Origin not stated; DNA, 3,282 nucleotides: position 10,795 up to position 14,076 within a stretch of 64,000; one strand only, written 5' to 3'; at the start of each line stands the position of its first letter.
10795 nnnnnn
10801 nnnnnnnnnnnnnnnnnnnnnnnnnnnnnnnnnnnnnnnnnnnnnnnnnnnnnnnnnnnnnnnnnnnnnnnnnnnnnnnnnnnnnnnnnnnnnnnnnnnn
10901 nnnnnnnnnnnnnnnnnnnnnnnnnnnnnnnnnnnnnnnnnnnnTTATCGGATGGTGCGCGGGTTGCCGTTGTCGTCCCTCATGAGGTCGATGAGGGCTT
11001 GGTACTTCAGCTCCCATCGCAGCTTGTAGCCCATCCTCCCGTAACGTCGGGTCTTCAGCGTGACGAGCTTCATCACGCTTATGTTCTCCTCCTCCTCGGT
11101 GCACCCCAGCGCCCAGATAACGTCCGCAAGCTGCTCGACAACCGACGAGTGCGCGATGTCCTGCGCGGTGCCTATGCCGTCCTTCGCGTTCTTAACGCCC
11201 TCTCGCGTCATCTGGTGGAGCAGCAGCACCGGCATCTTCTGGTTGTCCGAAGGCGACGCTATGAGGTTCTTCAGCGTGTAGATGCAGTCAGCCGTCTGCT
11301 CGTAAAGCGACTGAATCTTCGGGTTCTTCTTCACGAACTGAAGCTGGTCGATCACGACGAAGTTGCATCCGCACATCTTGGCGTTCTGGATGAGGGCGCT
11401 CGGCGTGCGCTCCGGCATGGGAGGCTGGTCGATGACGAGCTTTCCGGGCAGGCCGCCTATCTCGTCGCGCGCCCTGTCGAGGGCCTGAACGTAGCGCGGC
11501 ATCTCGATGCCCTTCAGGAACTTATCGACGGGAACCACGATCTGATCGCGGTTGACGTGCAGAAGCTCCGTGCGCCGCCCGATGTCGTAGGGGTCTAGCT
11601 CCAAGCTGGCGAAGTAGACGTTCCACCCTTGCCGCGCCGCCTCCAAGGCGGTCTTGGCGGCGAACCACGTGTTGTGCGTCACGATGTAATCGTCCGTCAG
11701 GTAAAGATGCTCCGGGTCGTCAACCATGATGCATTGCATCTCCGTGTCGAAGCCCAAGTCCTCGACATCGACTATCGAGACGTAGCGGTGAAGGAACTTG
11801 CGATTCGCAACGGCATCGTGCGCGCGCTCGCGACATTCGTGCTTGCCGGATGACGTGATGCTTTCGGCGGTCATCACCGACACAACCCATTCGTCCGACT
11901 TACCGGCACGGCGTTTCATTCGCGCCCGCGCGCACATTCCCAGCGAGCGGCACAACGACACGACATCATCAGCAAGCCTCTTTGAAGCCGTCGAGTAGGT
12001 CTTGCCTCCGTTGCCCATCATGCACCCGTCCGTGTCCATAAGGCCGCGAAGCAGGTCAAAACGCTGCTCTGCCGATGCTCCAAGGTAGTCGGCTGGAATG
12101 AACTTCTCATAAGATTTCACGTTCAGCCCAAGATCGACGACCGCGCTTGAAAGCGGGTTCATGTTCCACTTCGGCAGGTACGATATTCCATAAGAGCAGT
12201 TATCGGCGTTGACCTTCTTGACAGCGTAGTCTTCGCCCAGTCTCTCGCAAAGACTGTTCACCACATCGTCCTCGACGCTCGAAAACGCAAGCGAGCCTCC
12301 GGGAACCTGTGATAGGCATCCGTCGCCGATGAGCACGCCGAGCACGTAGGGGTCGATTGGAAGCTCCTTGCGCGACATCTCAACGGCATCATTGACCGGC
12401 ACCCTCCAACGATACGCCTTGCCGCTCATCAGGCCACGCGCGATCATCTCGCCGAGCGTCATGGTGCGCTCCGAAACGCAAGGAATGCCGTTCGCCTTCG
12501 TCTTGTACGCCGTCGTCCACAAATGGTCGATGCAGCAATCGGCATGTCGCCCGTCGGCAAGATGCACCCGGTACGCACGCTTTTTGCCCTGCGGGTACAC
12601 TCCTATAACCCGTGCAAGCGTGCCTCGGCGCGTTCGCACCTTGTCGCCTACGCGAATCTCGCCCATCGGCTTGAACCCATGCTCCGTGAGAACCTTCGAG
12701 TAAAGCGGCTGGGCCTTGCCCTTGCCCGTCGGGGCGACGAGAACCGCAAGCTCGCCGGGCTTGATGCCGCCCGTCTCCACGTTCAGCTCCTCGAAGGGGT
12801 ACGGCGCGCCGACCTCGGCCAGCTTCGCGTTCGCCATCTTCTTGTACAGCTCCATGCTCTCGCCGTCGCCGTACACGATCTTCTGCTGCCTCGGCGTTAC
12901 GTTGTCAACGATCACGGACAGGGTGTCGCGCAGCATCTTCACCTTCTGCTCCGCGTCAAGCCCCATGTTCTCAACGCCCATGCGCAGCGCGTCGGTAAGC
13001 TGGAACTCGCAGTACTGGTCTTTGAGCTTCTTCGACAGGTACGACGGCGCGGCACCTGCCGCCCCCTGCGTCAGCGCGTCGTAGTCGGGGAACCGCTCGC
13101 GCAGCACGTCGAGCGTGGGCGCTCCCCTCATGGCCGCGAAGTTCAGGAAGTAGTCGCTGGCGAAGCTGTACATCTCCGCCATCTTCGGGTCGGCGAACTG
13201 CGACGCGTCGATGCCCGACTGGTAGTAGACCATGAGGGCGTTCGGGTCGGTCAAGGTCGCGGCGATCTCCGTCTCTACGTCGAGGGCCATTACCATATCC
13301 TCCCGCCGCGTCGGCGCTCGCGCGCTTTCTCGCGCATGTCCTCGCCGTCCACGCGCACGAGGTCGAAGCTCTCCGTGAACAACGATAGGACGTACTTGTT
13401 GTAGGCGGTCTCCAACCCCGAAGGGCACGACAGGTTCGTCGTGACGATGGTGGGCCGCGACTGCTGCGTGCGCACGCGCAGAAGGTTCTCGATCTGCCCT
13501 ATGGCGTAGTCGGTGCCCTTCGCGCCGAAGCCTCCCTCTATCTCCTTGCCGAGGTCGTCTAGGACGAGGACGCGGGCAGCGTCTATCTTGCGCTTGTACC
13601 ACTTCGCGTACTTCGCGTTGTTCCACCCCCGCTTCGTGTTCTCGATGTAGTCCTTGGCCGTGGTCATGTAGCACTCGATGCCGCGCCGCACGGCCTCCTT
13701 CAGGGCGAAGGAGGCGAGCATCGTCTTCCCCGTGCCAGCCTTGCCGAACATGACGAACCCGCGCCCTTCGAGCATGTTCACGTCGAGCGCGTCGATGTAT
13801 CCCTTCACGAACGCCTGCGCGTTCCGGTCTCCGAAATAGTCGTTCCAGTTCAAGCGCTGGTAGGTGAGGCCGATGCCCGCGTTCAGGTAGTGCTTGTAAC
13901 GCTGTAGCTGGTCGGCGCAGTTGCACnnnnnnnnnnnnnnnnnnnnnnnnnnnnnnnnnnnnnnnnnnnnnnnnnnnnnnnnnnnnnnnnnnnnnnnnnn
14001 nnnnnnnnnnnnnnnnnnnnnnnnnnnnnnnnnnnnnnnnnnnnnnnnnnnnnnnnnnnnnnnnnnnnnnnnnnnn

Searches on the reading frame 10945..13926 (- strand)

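Call 12: search_protein_families(library=pfam, proteins=[window:10945-13926:-], max_evalue=0.001)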
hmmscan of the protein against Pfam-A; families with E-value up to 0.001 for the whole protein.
window:10945-13926:- (993 aa): 3 families
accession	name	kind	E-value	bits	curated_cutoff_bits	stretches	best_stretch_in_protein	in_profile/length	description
PF03796.21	DnaB_C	-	2.7e-10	40.5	27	1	753-976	33-251/255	DnaB-like helicase C terminal domain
PF14528.11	LAGLIDADG_3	-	1.4e-08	35.3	22.5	1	621-690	2-74/82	LAGLIDADG-like domain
PF05204.19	Hom_end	-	0.00062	20.3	21.1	0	619-674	11-68/110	Homing endonuclease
